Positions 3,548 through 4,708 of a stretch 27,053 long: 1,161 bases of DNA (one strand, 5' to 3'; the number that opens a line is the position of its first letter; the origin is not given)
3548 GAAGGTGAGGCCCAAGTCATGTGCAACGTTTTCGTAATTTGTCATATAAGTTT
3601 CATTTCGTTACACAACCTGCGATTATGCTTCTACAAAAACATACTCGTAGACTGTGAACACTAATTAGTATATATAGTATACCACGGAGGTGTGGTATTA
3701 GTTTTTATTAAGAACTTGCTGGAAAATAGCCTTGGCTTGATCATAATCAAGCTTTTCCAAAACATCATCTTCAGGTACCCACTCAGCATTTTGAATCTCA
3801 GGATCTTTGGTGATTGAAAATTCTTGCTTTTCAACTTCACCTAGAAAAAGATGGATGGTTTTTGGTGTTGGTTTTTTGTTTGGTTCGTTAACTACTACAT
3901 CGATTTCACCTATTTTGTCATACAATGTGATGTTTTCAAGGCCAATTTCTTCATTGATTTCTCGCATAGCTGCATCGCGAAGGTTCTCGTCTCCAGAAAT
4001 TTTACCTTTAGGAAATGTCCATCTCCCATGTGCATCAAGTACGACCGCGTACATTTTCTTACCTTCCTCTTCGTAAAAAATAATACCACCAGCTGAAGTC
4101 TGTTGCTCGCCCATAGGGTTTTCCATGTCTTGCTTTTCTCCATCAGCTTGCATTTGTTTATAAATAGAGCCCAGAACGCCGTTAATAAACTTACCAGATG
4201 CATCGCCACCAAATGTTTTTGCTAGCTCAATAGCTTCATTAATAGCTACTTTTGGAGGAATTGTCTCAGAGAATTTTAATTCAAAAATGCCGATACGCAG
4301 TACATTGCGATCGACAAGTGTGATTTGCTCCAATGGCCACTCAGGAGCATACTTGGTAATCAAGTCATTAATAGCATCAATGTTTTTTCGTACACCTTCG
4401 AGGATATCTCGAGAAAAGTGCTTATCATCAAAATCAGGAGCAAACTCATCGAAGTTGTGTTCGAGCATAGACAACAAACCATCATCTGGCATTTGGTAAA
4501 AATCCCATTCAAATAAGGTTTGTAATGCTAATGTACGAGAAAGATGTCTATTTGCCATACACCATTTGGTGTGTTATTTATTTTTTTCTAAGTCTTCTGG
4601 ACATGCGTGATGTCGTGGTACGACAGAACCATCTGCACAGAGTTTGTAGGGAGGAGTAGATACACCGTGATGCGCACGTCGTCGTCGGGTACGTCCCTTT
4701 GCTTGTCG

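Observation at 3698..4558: NusB fused in-frame to a NUDIX hydrolase domain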

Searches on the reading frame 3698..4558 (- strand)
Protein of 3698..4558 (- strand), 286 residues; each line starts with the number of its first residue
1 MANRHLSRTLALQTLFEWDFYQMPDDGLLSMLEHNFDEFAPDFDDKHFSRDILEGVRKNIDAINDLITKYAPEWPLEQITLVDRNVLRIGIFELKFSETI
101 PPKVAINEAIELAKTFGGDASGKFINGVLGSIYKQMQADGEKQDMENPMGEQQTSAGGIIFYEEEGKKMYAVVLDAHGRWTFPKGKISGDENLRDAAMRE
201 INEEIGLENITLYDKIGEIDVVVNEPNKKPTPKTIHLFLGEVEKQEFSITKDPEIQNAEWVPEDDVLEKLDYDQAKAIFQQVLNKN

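Call 3: search_protein_families(library=pfam, proteins=[window:3698-4558:-], max_evalue=0.01)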
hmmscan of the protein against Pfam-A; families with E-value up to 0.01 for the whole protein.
window:3698-4558:- (286 aa): 3 families
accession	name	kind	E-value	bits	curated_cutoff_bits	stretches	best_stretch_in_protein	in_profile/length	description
PF01029.23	NusB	-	3.1e-34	118.6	23.1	1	7-134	3-133/133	NusB family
PF00293.34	NUDIX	-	4.7e-18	65.9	21.1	1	158-277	7-130/134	NUDIX domain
PF22327.2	Nudt16-like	-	0.0054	17.1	27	0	173-257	28-110/161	U8 snoRNA-decapping enzyme-like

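Call 4: search_protein_families(library=ncbifam, proteins=[window:3698-4558:-], max_evalue=0.01)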
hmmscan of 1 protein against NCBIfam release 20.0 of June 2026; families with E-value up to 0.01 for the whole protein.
window:3698-4558:- (286 aa): 25 families
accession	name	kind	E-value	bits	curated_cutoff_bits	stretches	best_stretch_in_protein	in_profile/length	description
TIGR01951.1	nusB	equivalog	2.6e-37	128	88.35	1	4-135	2-130/131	transcription antitermination factor NusB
NF001223.0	PRK00202.1-1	equivalog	9.3e-26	90.6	131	1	2-135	7-143/146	transcription antitermination factor NusB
NF011494.0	PRK14902.1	equivalog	5.9e-14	51.7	319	1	30-144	25-137/444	16S rRNA (cytosine(967)-C(5))-methyltransferase RsmB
NF001230.0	PRK00202.2-5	equivalog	2.8e-12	46.7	132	1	8-137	26-152/165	transcription antitermination factor NusB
TIGR00563.1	rsmB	equivalog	6.8e-09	35.3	269.05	1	44-141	34-129/437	16S rRNA (cytosine(967)-C(5))-methyltransferase RsmB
NF052459.1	OxoGTPPhMutT1Mycb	equivalog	7.9e-09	35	475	1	156-282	4-125/292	8-oxo-(d)GTP phosphatase MutT1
NF011493.0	PRK14901.1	equivalog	8.9e-09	34.7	540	1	32-149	26-142/447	16S rRNA (cytosine(967)-C(5))-methyltransferase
NF001936.0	PRK00714.1-3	equivalog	2e-08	34.3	118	1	165-284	22-147/155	RNA pyrophosphohydrolase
NF001937.0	PRK00714.1-4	equivalog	2.7e-07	30.4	139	1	158-209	12-62/161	RNA pyrophosphohydrolase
NF001938.0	PRK00714.1-5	equivalog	7.9e-07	28.6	116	1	171-215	38-82/172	RNA pyrophosphohydrolase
NF006530.0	PRK08999.1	equivalog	2.4e-06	26.8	245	1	176-264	31-110/315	Nudix family hydrolase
NF001934.0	PRK00714.1-1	equivalog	1.5e-05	24.4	241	1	157-209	11-62/176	RNA pyrophosphohydrolase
NF007834.0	PRK10546.1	equivalog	1.7e-05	24.7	156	1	175-210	27-62/135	pyrimidine (deoxy)nucleoside triphosphate diphosphatase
NF008736.0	PRK11762.1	equivalog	1.8e-05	24.4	169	1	133-208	39-104/186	ADP compounds hydrolase NudE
NF041652.1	Nud_hyd_Dein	equivalog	2.5e-05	24.6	200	1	174-267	39-128/152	Nudix hydrolase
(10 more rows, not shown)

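Call 6: find_homologous_proteins(query=window:3698-4558:-, max_evalue=0.001)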
Query window:3698-4558:- (286 aa): 8000 proteins with E <= 0.001 among 8000 candidates; the best 120 are listed.
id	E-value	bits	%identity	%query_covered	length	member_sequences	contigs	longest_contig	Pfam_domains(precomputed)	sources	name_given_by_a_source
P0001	8.1e-189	644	100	100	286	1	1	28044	PF00293.35,PF01029.24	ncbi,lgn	ncbi:MAG: transcription antitermination factor NusB [Patescibacteria group bacterium]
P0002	1.5e-141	489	76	100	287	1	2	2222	PF00293.35,PF01029.24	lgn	-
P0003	4.9e-141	487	76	100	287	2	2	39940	PF00293.35,PF01029.24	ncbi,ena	-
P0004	1.9e-135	469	74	100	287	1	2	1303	PF00293.35,PF01029.24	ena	-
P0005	3.1e-135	468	73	100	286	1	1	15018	PF00293.35,PF01029.24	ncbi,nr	ncbi:MAG: transcription antitermination factor NusB [Proteobacteria bacterium]|nr:transcription anti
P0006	1.9e-134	465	72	100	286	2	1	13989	PF00293.35,PF01029.24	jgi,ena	-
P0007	8.3e-134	463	71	100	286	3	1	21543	PF00293.35,PF01029.24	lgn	-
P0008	9.9e-134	463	73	99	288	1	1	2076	PF00293.35,PF01029.24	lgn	-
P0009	2.0e-133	462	71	99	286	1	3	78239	PF00293.35,PF01029.24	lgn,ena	-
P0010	1.1e-131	456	72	99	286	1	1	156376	PF00293.35,PF01029.24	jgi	-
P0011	1.4e-131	456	70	100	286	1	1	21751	PF00293.35,PF01029.24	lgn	-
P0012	3.4e-130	451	70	99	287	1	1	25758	PF00293.35,PF01029.24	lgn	-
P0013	1.5e-103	364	59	100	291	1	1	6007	PF00293.35,PF01029.24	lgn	-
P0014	6.7e-103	362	57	100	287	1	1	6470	PF00293.35,PF01029.24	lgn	-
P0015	6.7e-103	362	58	100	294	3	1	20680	PF00293.35,PF01029.24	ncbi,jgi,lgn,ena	-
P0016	3.3e-102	360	57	99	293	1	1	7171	PF00293.35,PF01029.24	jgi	-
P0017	9.2e-102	358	58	100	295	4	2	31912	PF00293.35,PF01029.24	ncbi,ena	-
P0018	3.1e-101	356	55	100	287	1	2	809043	PF00293.35,PF01029.24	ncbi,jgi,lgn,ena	ncbi:MAG: transcription antitermination factor NusB [Patescibacteria group bacterium]|jgi:N utilizat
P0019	2.3e-100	354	58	99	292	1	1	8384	PF00293.35,PF01029.24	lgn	-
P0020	6.1e-100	352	56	100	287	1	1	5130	PF00293.35,PF01029.24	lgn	-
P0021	7.2e-99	349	56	99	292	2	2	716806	PF00293.35,PF01029.24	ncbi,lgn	-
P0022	8.9e-99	348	55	98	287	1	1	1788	PF00293.35,PF01029.24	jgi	jgi:N utilization substance protein B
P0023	3.6e-98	346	55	99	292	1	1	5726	PF00293.35,PF01029.24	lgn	-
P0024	6.0e-98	346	55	98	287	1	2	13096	PF00293.35,PF01029.24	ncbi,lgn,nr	ncbi:MAG: transcription antitermination factor NusB [Candidatus Komeilibacteria bacterium]|nr:transc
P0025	7.1e-98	345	57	99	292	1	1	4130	PF00293.35,PF01029.24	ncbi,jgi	-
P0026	1.3e-97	345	55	100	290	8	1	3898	PF00293.35,PF01029.24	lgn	-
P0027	1.9e-97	344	56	100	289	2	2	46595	PF00293.35,PF01029.24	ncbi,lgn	-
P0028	2.4e-97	344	56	100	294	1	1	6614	PF00293.35,PF01029.24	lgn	-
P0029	5.3e-97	343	55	100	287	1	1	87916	PF00293.35,PF01029.24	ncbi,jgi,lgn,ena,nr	ncbi:transcription antitermination factor NusB [Patescibacteria group bacterium]|nr:transcription an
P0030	6.9e-97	342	55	100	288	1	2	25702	PF00293.35,PF01029.24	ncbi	-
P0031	7.8e-97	342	54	100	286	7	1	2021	PF00293.35,PF01029.24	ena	-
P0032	9.2e-97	342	54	100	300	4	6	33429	PF00293.35,PF01029.24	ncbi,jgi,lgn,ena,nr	ncbi:MAG TPA: transcription antitermination factor NusB [Patescibacteria group bacterium]|nr:transcr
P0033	1.5e-96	341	56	98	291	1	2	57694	PF00293.35,PF01029.24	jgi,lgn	jgi:N utilization substance protein B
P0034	2.1e-96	341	56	99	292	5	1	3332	PF00293.35,PF01029.24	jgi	jgi:N utilization substance protein B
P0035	2.7e-96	340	55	100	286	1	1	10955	PF00293.35,PF01029.24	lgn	-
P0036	1.6e-95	338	56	100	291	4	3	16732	PF00293.35,PF01029.24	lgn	-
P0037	2.2e-95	337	54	100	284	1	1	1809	PF00293.35,PF01029.24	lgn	-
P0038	2.2e-95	337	53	100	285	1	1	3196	PF00293.35,PF01029.24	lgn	-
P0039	4.7e-95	336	53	100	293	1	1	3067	PF00293.35,PF01029.24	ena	-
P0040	6.1e-95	336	56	100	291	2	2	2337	PF00293.35,PF01029.24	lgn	-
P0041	6.5e-95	336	52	99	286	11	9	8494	PF00293.35,PF01029.24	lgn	-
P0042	8.5e-95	335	56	100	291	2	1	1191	PF00293.35,PF01029.24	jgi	jgi:N utilization substance protein B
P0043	2.3e-94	334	53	100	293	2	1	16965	PF00293.35,PF01029.24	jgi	jgi:N utilization substance protein B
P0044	3.5e-94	333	54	100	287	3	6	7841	PF00293.35,PF01029.24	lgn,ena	-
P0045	6.7e-94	332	53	100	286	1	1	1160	PF00293.35,PF01029.24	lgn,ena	-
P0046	9.5e-94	332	55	100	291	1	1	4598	PF00293.35,PF01029.24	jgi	jgi:N utilization substance protein B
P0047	2.2e-93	331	53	100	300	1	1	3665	PF00293.35,PF01029.24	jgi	-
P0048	4.1e-93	330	52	100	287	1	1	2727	PF00293.35,PF01029.24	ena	-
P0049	5.2e-93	329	53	100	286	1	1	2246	PF00293.35,PF01029.24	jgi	jgi:transcription antitermination protein NusB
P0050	5.8e-93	329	53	99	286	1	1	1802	PF00293.35,PF01029.24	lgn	-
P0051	9.1e-93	329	52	99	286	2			PF00293.35,PF01029.24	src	-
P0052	4.8e-92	326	54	100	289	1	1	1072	PF00293.35,PF01029.24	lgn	-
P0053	7.3e-92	326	52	100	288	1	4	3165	PF00293.35,PF01029.24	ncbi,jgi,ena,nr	ncbi:MAG TPA: transcription antitermination factor NusB [Patescibacteria group bacterium]|nr:transcr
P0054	1.8e-91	324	51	100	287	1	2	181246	PF00293.35,PF01029.24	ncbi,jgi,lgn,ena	-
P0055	2.0e-91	324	54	100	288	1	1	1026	PF00293.35,PF01029.24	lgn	-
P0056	3.1e-91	324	53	100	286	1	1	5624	PF00293.35,PF01029.24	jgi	-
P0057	3.8e-91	323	54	96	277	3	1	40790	PF00293.35,PF01029.24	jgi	-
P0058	4.4e-91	323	54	100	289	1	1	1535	PF00293.35,PF01029.24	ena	-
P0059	5.0e-91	323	53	100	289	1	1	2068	PF00293.35,PF01029.24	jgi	jgi:N utilization substance protein B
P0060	5.8e-91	323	53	100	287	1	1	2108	PF00293.35,PF01029.24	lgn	-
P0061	7.0e-91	322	53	98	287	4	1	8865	PF00293.35,PF01029.24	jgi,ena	-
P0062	1.0e-90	322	51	100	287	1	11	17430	PF00293.35,PF01029.24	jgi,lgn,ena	-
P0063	1.4e-90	321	53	100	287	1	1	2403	PF00293.35,PF01029.24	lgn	-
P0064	3.5e-90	320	51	100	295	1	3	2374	PF00293.35,PF01029.24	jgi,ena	-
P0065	4.6e-90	320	54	100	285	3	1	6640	PF00293.35,PF01029.24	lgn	-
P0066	5.8e-90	319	52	100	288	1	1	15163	PF00293.35,PF01029.24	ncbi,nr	ncbi:MAG: transcription antitermination factor NusB [Candidatus Komeilibacteria bacterium]|nr:transc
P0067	5.9e-90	319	52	100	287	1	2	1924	PF00293.35,PF01029.24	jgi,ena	-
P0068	7.2e-90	319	52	100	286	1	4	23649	PF00293.35,PF01029.24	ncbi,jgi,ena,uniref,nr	ncbi:MAG: transcription antitermination factor NusB [Candidatus Komeilibacteria bacterium CG10_big_f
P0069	7.3e-90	319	52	100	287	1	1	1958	PF00293.35,PF01029.24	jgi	-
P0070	8.2e-90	319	52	100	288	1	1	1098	PF00293.35,PF01029.24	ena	-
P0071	9.9e-90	319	52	100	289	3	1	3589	PF00293.35,PF01029.24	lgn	-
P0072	1.4e-89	318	51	100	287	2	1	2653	PF00293.35,PF01029.24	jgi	jgi:N utilization substance protein B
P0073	1.8e-89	318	51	100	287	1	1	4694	PF00293.35,PF01029.24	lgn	-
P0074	2.5e-89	317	52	99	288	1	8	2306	PF00293.35,PF01029.24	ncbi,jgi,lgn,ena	-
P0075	2.6e-89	317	52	100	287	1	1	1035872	PF00293.35,PF01029.24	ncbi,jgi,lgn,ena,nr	ncbi:transcription antitermination factor NusB [Patescibacteria group bacterium]|nr:transcription an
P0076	2.9e-89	317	50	100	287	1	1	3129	PF00293.35,PF01029.24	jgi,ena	-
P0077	3.2e-89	317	52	100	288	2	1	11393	PF00293.35,PF01029.24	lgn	-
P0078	3.5e-89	317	52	99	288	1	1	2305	PF00293.35,PF01029.24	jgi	-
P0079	4.8e-89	316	52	98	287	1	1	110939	PF00293.35,PF01029.24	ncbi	ncbi:MAG: transcription antitermination factor NusB [Candidatus Komeilibacteria bacterium]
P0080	5.1e-89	316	52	100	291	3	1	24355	PF00293.35,PF01029.24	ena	-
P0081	6.9e-89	316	52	99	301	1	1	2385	PF00293.35,PF01029.24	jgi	jgi:N utilization substance protein B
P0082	1.0e-88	315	52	100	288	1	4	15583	PF00293.35,PF01029.24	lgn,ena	-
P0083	1.1e-88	315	51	100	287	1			PF00293.35,PF01029.24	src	-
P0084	1.2e-88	315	52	100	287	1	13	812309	PF00293.35,PF01029.24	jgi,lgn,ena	jgi:transcription antitermination protein NusB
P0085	1.2e-88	315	53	100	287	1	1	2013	PF00293.35,PF01029.24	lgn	-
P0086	1.3e-88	315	52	100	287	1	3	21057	PF00293.35,PF01029.24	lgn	-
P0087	1.4e-88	315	51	100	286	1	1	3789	PF00293.35,PF01029.24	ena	-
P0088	1.5e-88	315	52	100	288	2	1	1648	PF00293.35,PF01029.24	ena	-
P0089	1.7e-88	315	53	100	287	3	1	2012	PF00293.35,PF01029.24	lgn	-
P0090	1.7e-88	315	52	99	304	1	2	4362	PF00293.35,PF01029.24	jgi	jgi:N utilization substance protein B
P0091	1.8e-88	315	50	99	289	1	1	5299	PF00293.35,PF01029.24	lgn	-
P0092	1.8e-88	315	51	99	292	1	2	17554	PF00293.35,PF01029.24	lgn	-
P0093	1.9e-88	315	52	100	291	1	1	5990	PF00293.35,PF01029.24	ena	-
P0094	4.5e-88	313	53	100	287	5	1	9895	PF00293.35,PF01029.24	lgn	-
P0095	4.6e-88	313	52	100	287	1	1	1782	PF00293.35,PF01029.24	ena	-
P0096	5.4e-88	313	49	100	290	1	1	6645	PF00293.35,PF01029.24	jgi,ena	-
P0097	6.7e-88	313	52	100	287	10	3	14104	PF00293.35,PF01029.24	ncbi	-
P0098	8.6e-88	312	51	100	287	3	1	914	PF00293.35,PF01029.24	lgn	-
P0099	1.0e-87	312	54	100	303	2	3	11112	PF00293.35,PF01029.24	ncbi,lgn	-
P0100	1.3e-87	312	52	100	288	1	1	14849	PF00293.35,PF01029.24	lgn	-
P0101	1.5e-87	312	49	99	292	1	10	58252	PF00293.35,PF01029.24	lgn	-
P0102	1.5e-87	312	51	99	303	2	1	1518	PF00293.35,PF01029.24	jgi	jgi:N utilization substance protein B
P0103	1.6e-87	311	52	100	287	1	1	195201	PF00293.35,PF01029.24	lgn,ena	-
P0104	1.6e-87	311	52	100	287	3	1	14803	PF00293.35,PF01029.24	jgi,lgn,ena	-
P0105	1.7e-87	311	51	100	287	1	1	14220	PF00293.35,PF01029.24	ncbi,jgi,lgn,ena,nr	ncbi:transcription antitermination factor NusB [Patescibacteria group bacterium]|nr:transcription an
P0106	2.3e-87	311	54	100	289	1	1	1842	PF00293.35,PF01029.24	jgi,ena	-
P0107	3.3e-87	310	51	100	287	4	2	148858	PF00293.35,PF01029.24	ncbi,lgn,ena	-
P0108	4.4e-87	310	51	100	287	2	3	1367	PF00293.35,PF01029.24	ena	-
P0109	4.4e-87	310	52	100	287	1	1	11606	PF00293.35,PF01029.24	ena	-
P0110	5.7e-87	310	51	99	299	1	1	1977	PF00293.35,PF01029.24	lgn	-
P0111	5.9e-87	310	51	100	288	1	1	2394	PF00293.35,PF01029.24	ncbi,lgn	-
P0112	6.0e-87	310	51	100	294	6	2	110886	PF00293.35,PF01029.24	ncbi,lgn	-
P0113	6.8e-87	309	53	100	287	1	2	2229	PF00293.35,PF01029.24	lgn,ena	-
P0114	7.8e-87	309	51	99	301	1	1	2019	PF00293.35,PF01029.24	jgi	jgi:N utilization substance protein B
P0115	9.5e-87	309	51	100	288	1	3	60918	PF00293.35,PF01029.24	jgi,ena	jgi:transcription antitermination protein NusB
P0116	1.2e-86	309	51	100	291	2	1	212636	PF00293.35,PF01029.24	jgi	-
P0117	1.2e-86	309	51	100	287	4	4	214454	PF00293.35,PF01029.24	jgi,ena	jgi:transcription antitermination protein NusB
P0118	1.3e-86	308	52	100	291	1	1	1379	PF00293.35,PF01029.24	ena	-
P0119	1.3e-86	308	49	99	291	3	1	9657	PF00293.35,PF01029.24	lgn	-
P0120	1.4e-86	308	50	99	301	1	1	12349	PF00293.35,PF01029.24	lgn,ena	-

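Call 13: find_encoding_contigs(protein=P0075, flank=10000, max_places=2)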
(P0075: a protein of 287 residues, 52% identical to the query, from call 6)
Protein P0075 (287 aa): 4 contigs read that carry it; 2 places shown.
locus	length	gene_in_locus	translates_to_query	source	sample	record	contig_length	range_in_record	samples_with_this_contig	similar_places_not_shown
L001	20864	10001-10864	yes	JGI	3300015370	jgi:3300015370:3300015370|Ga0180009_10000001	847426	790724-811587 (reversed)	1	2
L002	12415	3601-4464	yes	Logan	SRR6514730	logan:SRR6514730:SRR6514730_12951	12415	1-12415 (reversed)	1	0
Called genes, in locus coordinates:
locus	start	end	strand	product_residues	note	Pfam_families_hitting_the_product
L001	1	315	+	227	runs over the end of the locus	PF13529:Peptidase_C39_2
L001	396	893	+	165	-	-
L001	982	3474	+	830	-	PF00932:LTD, PF00801:PKD, PF18911:PKD_4, PF00932:LTD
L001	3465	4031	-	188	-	PF02698:DUF218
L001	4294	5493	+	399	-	PF00291:PALP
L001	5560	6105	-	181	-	-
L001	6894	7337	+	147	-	PF17886:ArsA_HSP20 (faint), PF00011:HSP20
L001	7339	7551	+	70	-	-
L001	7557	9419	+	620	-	PF12229:PG_binding_4 (weak), PF04294:VanW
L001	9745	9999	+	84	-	PF01783:Ribosomal_L32p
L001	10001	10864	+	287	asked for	PF01029:NusB, PF00293:NUDIX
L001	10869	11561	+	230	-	PF22935:RM44_endonuclase (weak), PF14622:Ribonucleas_3_3, PF00636:Ribonuclease_3, PF22892:DSRM_MRPL44 (weak), PF00035:dsrm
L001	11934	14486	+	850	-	PF02463:SMC_N, PF13175:AAA_15, PF13304:AAA_21 (weak), PF13476:AAA_23, PF13555:AAA_29 (weak), PF13304:AAA_21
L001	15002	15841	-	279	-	PF03721:UDPG_MGDP_dh_N, PF00984:UDPG_MGDP_dh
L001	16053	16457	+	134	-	PF00886:Ribosomal_S16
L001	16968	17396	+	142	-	PF00293:NUDIX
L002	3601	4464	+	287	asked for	PF01029:NusB, PF00293:NUDIX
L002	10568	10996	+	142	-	PF00293:NUDIX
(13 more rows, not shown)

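Call 14: find_encoding_contigs(protein=P0021, flank=6000, max_places=1)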
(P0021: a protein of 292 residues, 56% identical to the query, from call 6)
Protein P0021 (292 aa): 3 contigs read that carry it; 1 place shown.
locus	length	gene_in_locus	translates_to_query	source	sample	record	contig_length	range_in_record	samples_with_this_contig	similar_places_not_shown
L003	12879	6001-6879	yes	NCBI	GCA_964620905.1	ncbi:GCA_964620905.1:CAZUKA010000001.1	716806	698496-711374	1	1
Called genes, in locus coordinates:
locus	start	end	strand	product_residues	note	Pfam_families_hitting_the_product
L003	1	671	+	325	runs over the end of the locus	PF00743:FMO-like (faint), PF01946:Thi4 (weak), PF03486:HI0933_like (faint), PF07992:Pyr_redox_2, PF00890:FAD_binding_2 (weak), PF12831:FAD_oxidored (weak), PF13738:Pyr_redox_3, PF00070:Pyr_redox, +3 more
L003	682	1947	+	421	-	PF02812:ELFV_dehydrog_N, PF00208:ELFV_dehydrog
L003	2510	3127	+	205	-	PF01351:RNase_HII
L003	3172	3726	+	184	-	PF01209:Ubie_methyltran, PF05175:MTS, PF01135:PCMT (weak), PF13489:Methyltransf_23, PF13847:Methyltransf_31, PF08241:Methyltransf_11, PF08242:Methyltransf_12, PF13649:Methyltransf_25, +1 more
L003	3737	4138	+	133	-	-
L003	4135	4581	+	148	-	PF08378:NERD (weak), PF02021:UPF0102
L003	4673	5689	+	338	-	-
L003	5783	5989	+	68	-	PF01783:Ribosomal_L32p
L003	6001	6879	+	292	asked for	PF01029:NusB, PF00293:NUDIX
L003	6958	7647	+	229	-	PF22935:RM44_endonuclase (weak), PF14622:Ribonucleas_3_3, PF00636:Ribonuclease_3, PF00035:dsrm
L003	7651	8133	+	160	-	PF04306:DUF456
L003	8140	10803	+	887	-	PF02463:SMC_N, PF13175:AAA_15, PF13304:AAA_21, PF13476:AAA_23 (faint), PF13555:AAA_29 (weak)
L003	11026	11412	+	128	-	PF00886:Ribosomal_S16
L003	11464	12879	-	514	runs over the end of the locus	-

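Call 15: find_encoding_contigs(protein=P0101, flank=6000, max_places=1)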
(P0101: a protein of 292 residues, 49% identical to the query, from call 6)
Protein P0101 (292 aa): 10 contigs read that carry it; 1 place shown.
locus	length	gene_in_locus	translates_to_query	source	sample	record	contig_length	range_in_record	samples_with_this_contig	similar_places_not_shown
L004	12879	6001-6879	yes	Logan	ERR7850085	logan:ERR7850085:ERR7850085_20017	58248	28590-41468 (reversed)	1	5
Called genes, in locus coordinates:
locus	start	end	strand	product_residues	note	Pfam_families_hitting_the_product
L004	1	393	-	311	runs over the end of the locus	PF02899:Phage_int_SAM_1, PF13495:Phage_int_SAM_4 (weak), PF22823:MrpR_C_cat (faint), PF00589:Phage_integrase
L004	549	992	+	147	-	PF00011:HSP20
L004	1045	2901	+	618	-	PF04294:VanW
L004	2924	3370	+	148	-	-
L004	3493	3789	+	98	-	PF01541:GIY-YIG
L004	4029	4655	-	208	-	-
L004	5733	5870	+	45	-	-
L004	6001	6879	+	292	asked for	PF01029:NusB, PF00293:NUDIX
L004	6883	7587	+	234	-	PF22935:RM44_endonuclase (weak), PF14622:Ribonucleas_3_3, PF00636:Ribonuclease_3, PF00035:dsrm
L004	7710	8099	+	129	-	-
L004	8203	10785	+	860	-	PF02463:SMC_N, PF13175:AAA_15 (weak), PF13304:AAA_21, PF13476:AAA_23, PF13555:AAA_29 (weak), PF13304:AAA_21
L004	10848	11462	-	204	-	-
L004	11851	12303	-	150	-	-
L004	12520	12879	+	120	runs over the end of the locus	PF00312:Ribosomal_S15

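Call 16: find_encoding_contigs(protein=P0079, flank=6000, max_places=1)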
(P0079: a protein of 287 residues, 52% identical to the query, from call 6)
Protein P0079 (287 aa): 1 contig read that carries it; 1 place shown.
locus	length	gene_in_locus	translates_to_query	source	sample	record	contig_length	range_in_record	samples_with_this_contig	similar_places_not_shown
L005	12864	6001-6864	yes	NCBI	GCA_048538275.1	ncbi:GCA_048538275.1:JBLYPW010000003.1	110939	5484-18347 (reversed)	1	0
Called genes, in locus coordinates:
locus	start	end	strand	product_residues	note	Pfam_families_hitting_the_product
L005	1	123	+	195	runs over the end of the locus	PF13328:HD_4, PF01966:HD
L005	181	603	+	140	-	-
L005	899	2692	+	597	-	PF26549:Tricorn_N (faint), PF26550:Tricorn_2nd (faint)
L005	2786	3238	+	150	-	PF00011:HSP20, PF17886:ArsA_HSP20 (weak)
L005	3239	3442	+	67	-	-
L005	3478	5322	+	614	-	PF12229:PG_binding_4 (weak), PF04294:VanW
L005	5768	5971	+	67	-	PF01783:Ribosomal_L32p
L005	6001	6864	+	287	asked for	PF01029:NusB, PF00293:NUDIX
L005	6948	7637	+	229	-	PF22935:RM44_endonuclase (faint), PF14622:Ribonucleas_3_3, PF00636:Ribonuclease_3, PF00035:dsrm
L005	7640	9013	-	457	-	-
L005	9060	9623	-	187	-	-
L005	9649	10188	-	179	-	-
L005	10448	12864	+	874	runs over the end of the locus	PF02463:SMC_N, PF13304:AAA_21 (weak), PF13476:AAA_23, PF13555:AAA_29 (weak), PF13304:AAA_21 (weak)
